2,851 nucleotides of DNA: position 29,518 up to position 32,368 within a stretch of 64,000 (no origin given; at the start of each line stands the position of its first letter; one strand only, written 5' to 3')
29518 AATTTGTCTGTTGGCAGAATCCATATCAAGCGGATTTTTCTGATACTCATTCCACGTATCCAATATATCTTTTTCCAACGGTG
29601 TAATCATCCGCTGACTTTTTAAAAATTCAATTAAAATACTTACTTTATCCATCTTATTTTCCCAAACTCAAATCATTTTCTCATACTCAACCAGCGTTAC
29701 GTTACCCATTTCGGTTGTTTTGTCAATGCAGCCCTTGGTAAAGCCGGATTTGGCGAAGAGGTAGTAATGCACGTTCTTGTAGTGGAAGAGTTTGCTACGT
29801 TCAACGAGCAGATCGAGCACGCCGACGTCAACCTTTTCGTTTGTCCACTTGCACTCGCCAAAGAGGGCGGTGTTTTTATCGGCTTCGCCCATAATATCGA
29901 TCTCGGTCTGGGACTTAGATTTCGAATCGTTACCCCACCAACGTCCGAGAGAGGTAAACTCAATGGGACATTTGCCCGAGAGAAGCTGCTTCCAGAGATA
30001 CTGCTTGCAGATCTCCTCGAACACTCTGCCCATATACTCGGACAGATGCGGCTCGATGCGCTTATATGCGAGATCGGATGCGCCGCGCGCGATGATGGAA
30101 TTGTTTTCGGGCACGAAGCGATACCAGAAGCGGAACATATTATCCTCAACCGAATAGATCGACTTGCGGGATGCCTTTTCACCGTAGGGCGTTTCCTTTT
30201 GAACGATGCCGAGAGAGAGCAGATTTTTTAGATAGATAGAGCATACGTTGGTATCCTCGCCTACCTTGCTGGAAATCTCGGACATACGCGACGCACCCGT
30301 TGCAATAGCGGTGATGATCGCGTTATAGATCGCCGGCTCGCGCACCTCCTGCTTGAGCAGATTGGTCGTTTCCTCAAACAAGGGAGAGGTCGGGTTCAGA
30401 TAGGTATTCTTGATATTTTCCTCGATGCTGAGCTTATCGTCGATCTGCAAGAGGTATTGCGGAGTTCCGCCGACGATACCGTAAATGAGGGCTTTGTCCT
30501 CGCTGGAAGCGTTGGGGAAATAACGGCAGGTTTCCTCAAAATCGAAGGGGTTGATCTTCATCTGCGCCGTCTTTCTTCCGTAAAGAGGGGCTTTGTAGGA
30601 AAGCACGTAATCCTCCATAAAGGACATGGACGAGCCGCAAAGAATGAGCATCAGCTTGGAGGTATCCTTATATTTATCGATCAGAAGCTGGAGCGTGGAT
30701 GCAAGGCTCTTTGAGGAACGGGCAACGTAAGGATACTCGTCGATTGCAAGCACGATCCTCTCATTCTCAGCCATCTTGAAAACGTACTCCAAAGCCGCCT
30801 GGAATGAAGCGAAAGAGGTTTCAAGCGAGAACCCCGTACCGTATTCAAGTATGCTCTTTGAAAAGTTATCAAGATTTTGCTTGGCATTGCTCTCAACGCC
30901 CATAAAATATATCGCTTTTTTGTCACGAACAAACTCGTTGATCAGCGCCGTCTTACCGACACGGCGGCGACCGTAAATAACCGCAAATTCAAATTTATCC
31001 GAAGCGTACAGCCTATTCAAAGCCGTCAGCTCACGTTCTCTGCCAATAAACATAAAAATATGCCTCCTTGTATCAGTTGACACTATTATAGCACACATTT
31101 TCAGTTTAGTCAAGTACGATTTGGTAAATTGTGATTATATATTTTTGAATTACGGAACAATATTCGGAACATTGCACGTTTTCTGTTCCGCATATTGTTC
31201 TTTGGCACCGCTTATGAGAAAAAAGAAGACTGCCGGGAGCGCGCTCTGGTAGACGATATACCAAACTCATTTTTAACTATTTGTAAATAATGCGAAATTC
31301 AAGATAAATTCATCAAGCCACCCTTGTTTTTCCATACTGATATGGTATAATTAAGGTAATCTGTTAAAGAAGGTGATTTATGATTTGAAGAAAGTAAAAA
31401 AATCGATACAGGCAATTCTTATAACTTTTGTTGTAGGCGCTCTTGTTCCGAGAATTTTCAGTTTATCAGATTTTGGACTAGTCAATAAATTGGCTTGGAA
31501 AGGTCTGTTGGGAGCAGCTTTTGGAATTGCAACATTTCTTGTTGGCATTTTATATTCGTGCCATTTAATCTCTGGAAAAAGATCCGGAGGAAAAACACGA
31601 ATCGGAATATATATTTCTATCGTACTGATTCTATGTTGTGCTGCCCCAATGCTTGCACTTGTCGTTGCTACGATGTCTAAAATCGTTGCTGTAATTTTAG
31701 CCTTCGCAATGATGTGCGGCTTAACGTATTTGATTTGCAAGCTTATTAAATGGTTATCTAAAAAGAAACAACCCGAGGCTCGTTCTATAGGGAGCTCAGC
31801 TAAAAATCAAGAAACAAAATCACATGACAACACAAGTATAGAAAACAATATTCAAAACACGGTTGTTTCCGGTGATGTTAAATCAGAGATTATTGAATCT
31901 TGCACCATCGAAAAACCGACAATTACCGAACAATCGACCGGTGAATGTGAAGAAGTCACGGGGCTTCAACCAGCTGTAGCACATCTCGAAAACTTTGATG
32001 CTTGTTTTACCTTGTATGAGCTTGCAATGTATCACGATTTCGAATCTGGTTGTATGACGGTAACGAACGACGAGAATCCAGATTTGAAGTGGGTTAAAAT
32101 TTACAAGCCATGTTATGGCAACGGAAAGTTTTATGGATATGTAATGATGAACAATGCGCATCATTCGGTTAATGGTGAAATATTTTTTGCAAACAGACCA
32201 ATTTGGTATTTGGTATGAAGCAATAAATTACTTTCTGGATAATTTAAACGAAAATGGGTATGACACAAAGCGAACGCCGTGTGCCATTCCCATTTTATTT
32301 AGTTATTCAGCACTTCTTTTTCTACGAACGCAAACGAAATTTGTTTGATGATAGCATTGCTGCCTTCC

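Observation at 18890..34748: A 15.8-kb integrase island sits inside the first codons of ychF, bounded by an 18-bp perfect direct repeat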

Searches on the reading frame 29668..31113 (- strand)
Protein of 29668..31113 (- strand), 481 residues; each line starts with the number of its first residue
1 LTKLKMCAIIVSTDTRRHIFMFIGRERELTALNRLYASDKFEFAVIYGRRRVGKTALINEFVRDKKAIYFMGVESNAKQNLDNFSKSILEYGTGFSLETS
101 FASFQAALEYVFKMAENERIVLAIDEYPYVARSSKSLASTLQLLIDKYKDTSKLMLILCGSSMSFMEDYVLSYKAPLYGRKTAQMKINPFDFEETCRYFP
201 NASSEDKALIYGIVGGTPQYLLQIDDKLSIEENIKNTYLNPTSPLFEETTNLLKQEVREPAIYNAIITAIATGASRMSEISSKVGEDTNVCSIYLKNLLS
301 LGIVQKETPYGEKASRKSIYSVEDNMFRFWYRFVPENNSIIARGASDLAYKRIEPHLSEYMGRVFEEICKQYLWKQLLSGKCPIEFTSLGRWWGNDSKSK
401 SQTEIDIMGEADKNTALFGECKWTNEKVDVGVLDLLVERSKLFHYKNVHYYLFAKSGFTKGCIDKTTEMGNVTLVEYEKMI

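Call 7: search_protein_families(library=pfam, proteins=[window:29668-31113:-], max_evalue=0.01)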
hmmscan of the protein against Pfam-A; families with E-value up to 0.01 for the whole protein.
window:29668-31113:- (481 aa): 6 families
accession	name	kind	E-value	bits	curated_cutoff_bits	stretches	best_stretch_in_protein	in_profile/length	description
PF01637.24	ATPase_2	-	8.6e-31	107.9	33.2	1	22-223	1-224/225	ATPase domain predominantly from Archaea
PF03008.20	DUF234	-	6.3e-28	97.6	22.5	1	330-427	1-94/100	Archaea bacterial proteins of unknown function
PF13173.12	AAA_14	-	2.1e-09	37.9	27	1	42-196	3-129/129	AAA domain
PF13191.12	AAA_16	-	1.8e-06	29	32.6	1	22-109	2-99/167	AAA ATPase domain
PF13401.12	AAA_22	-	0.00036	21.3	27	1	43-161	7-123/130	AAA domain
PF00004.35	AAA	-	0.0076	17.1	21.2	0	45-164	2-112/131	ATPase family associated with various cellular activities (AAA)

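Call 9: search_protein_families(library=padloc, proteins=[window:29668-31113:-], max_evalue=0.001)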
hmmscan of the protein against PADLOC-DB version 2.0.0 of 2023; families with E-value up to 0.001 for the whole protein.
window:29668-31113:- (481 aa): 7 families
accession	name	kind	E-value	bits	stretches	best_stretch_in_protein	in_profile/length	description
PDLC04984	PDC-S27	-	2.9e-65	218.9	1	22-430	4-419/474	-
PDLC04985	PDC-S27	-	2.5e-40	136.8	1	20-431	4-423/484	-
PDLC04789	PDC-S01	-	1.4e-14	51.9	1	40-312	16-251/375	-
PDLC04787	PDC-S01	-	9.1e-08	29.4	1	21-236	6-201/412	-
PDLC04791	PDC-S01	-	3.6e-06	23.9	1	32-263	11-209/395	-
PDLC04788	PDC-S01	-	0.00034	17.6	0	44-194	22-149/448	-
PDLC04786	PDC-S01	-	0.00068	16.5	0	45-194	24-152/439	-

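Call 10: search_protein_families(library=ncbifam, proteins=[window:29668-31113:-], max_evalue=0.001)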
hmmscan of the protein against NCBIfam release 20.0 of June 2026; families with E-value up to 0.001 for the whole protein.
window:29668-31113:- (481 aa): 0 families

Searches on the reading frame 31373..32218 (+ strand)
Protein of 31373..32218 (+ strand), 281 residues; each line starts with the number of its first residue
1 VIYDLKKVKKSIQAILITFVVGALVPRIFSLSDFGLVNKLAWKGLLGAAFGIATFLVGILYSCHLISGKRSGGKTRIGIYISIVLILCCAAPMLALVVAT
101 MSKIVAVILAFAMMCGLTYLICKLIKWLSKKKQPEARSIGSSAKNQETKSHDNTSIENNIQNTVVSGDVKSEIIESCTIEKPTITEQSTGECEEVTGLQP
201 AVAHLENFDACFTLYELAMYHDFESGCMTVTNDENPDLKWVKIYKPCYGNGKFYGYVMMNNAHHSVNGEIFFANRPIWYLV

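Call 8: search_protein_families(library=pfam, proteins=[window:31373-32218:+], max_evalue=0.01)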
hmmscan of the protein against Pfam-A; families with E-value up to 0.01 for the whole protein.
window:31373-32218:+ (281 aa): 0 families

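Call 9: search_protein_families(library=padloc, proteins=[window:31373-32218:+], max_evalue=0.001)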
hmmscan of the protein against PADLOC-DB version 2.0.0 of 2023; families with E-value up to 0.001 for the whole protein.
window:31373-32218:+ (281 aa): 0 families

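Call 10: search_protein_families(library=ncbifam, proteins=[window:31373-32218:+], max_evalue=0.001)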
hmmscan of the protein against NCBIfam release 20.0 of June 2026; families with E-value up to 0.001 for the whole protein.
window:31373-32218:+ (281 aa): 0 families

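Call 35: search_protein_families(library=phrogs, proteins=[window:31373-32218:+], max_evalue=0.01)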
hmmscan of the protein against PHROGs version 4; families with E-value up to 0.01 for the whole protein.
window:31373-32218:+ (281 aa): 0 families

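Call 93: search_protein_families(library=pfam, proteins=[window:31373-32218:+], max_evalue=10)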
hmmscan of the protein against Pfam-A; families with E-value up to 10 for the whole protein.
window:31373-32218:+ (281 aa): 5 families
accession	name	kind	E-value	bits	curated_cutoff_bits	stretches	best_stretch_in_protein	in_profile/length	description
PF07695.17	7TMR-DISM_7TM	-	0.025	15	29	1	28-137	43-153/205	7TM diverse intracellular signalling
PF11808.13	PhoR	-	0.18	12.7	27.1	1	82-133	7-57/86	Phosphate regulon sensor protein PhoR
PF05569.17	Peptidase_M56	-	0.18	11.4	31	1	90-174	87-179/296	BlaR1 peptidase M56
PF06664.17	WLS-like_TM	-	0.26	11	28.3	1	94-135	148-184/247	Wntless-like, transmembrane domain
PF12811.12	BaxI_1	-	2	8.4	26.2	1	12-130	106-230/233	Bax inhibitor 1 like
